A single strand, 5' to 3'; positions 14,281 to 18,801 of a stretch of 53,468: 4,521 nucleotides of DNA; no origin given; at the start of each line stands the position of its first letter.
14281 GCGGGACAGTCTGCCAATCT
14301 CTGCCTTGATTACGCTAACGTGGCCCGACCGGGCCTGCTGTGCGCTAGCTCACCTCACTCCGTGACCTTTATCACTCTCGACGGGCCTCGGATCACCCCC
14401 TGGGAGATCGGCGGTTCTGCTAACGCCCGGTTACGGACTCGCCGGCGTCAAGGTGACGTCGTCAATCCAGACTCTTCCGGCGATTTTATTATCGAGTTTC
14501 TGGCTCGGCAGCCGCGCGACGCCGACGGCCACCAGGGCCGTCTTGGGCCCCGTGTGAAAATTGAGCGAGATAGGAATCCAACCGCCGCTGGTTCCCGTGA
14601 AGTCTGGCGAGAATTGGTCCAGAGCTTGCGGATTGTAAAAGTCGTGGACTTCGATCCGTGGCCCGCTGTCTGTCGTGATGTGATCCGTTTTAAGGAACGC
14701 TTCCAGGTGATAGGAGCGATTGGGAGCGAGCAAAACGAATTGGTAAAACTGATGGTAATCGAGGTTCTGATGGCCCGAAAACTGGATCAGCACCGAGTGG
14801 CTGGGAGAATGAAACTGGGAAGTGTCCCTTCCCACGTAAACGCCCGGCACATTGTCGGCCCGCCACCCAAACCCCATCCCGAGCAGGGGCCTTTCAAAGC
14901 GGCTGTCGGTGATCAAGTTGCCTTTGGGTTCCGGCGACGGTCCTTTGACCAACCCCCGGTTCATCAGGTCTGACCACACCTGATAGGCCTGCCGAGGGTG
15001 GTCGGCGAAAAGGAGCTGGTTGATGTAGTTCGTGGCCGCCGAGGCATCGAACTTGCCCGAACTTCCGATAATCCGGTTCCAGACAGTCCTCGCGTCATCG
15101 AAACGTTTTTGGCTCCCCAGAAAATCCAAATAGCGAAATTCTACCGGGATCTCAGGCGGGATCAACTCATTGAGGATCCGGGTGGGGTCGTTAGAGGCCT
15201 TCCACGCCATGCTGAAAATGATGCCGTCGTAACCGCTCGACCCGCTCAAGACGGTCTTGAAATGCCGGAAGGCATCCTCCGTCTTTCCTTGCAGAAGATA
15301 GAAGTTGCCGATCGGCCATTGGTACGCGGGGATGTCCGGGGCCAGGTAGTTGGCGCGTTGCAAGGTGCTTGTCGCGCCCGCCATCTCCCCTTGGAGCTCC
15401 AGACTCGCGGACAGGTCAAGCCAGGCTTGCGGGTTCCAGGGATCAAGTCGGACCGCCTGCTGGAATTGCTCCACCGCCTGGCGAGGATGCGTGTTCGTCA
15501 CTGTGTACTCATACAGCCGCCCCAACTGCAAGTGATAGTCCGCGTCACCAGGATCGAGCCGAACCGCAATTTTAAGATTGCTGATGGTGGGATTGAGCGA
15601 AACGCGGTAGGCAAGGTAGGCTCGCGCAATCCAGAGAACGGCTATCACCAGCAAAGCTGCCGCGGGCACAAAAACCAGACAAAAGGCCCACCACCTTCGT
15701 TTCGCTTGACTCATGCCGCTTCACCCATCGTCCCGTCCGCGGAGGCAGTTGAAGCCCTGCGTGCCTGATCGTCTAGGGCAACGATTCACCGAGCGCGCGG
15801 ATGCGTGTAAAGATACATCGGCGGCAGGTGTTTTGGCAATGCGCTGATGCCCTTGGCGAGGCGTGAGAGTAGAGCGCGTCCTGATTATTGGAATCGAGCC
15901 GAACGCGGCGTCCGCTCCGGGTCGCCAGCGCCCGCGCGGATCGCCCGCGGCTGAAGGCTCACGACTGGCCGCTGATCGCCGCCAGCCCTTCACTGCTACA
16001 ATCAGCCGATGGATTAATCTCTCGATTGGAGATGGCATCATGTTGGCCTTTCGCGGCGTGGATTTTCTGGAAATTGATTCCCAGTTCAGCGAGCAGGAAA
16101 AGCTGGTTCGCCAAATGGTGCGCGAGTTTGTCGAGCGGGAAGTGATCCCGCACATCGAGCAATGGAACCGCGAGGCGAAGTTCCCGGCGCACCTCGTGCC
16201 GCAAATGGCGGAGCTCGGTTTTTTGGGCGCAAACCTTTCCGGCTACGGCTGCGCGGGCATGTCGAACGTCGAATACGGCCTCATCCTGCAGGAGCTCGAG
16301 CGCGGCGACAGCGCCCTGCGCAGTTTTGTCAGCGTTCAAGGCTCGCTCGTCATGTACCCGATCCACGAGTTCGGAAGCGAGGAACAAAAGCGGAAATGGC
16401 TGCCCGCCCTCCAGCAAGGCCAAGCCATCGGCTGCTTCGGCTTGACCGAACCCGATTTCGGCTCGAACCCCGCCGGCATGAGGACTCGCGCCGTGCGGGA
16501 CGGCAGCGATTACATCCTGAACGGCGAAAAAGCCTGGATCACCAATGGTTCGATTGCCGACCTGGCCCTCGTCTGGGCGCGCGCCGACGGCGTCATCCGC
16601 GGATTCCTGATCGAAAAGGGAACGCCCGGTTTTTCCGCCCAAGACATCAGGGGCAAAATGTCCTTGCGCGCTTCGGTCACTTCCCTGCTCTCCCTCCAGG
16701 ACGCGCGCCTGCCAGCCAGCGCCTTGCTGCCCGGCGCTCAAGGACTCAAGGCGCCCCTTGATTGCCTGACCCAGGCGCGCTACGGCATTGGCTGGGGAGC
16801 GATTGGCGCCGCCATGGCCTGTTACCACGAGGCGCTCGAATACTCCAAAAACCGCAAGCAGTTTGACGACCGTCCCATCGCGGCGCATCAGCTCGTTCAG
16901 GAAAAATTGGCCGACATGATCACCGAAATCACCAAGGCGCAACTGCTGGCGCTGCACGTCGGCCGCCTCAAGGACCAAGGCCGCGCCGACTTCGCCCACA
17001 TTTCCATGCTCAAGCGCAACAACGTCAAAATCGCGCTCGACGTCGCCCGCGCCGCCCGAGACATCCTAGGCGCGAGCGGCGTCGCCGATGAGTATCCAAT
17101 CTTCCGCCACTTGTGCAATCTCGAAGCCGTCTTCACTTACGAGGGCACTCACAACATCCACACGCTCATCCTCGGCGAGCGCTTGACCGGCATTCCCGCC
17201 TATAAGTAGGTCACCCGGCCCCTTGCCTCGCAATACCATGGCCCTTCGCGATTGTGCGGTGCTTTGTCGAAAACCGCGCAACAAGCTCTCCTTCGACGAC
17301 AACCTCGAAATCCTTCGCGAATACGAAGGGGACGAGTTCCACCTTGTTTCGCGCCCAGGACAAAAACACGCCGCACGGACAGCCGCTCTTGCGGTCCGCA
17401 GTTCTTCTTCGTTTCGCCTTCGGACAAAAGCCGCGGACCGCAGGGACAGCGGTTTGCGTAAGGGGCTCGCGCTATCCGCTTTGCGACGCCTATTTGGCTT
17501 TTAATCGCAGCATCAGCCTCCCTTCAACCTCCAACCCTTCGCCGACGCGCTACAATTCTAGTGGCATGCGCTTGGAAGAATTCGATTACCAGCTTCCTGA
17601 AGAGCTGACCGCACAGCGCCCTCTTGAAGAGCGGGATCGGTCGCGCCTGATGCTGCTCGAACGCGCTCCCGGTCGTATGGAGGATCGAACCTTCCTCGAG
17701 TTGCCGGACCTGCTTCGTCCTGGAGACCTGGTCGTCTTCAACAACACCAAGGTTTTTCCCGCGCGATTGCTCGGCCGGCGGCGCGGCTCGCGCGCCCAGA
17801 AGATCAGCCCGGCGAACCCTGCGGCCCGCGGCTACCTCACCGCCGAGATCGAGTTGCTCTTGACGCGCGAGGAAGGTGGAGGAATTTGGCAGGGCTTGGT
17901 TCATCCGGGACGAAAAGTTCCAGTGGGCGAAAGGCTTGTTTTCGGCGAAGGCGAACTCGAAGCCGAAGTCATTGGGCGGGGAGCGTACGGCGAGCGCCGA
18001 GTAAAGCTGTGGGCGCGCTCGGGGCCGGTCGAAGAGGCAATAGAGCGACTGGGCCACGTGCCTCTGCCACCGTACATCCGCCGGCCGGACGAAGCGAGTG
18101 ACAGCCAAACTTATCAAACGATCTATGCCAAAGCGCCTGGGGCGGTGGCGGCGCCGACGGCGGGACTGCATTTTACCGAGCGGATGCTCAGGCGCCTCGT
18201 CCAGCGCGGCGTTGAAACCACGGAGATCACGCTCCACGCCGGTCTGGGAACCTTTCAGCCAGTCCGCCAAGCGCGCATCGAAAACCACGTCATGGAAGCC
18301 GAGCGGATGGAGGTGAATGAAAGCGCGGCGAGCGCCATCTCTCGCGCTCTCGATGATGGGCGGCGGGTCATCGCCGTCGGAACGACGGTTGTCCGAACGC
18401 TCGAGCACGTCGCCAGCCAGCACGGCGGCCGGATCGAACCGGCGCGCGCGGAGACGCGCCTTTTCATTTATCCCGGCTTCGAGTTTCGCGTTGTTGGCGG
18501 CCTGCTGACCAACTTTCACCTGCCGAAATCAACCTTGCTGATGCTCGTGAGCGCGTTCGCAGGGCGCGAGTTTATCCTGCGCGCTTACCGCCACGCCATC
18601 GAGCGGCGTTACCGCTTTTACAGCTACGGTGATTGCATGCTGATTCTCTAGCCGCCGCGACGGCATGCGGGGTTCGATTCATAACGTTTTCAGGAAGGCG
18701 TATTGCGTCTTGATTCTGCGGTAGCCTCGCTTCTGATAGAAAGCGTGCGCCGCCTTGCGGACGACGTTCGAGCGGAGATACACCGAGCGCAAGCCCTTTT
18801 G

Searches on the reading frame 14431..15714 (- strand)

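Call 24: search_protein_families(library=pfam, proteins=[window:14431-15714:-], max_evalue=0.00001)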
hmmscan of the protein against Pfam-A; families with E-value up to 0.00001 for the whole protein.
window:14431-15714:- (427 aa): 6 families
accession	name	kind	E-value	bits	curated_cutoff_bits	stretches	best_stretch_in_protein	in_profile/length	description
PF14559.12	TPR_19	-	6.9e-10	39.5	25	1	77-132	7-62/68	Tetratricopeptide repeat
PF13414.12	TPR_11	-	3.5e-09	36.6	26.8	0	79-109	12-42/42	TPR repeat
PF13432.12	TPR_16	-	3.3e-08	34.3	32.7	0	74-122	10-58/65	Tetratricopeptide repeat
PF13428.12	TPR_14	-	2.8e-07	31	23.5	0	77-101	17-41/44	Tetratricopeptide repeat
PF07719.23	TPR_2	-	2.7e-06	27.5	27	0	77-92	17-32/34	Tetratricopeptide repeat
PF13431.12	TPR_17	-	6.3e-06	26.5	24.4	0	50-69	5-24/34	Tetratricopeptide repeat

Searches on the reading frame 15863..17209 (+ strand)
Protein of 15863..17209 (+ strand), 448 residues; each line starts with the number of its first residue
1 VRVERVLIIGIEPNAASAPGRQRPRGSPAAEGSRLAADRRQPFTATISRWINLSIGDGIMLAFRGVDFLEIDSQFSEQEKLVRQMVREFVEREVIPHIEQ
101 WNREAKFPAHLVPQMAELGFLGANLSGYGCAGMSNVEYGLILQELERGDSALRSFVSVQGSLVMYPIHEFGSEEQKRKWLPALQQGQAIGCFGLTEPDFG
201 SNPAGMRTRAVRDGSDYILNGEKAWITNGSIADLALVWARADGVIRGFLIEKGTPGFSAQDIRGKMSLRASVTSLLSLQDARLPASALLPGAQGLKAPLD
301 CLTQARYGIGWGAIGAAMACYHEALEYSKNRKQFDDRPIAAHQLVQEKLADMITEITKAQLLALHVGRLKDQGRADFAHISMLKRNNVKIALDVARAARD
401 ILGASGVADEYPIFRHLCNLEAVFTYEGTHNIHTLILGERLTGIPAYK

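Call 24: search_protein_families(library=pfam, proteins=[window:15863-17209:+], max_evalue=0.00001)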
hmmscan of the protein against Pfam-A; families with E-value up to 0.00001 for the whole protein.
window:15863-17209:+ (448 aa): 4 families
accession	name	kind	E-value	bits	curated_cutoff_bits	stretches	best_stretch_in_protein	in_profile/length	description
PF02771.21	Acyl-CoA_dh_N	-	1.2e-36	125.9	22.9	1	76-186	1-112/113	Acyl-CoA dehydrogenase, N-terminal domain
PF00441.29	Acyl-CoA_dh_1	-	2.5e-32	112.6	22.4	1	293-441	2-149/150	Acyl-CoA dehydrogenase, C-terminal domain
PF02770.24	Acyl-CoA_dh_M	-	3.9e-22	78.7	33.3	1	191-280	1-96/97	Acyl-CoA dehydrogenase, middle domain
PF08028.16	Acyl-CoA_dh_2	-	5.7e-12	46.5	22.7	1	308-429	2-132/134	Acyl-CoA dehydrogenase, C-terminal domain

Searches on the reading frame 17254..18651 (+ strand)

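Call 24: search_protein_families(library=pfam, proteins=[window:17254-18651:+], max_evalue=0.00001)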
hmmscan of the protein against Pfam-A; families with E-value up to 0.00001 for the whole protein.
window:17254-18651:+ (465 aa): 1 family
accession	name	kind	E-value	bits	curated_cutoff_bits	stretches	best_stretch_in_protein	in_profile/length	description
PF02547.20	Queuosine_synth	-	2.8e-127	424.7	25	1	107-464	1-322/322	Queuosine biosynthesis protein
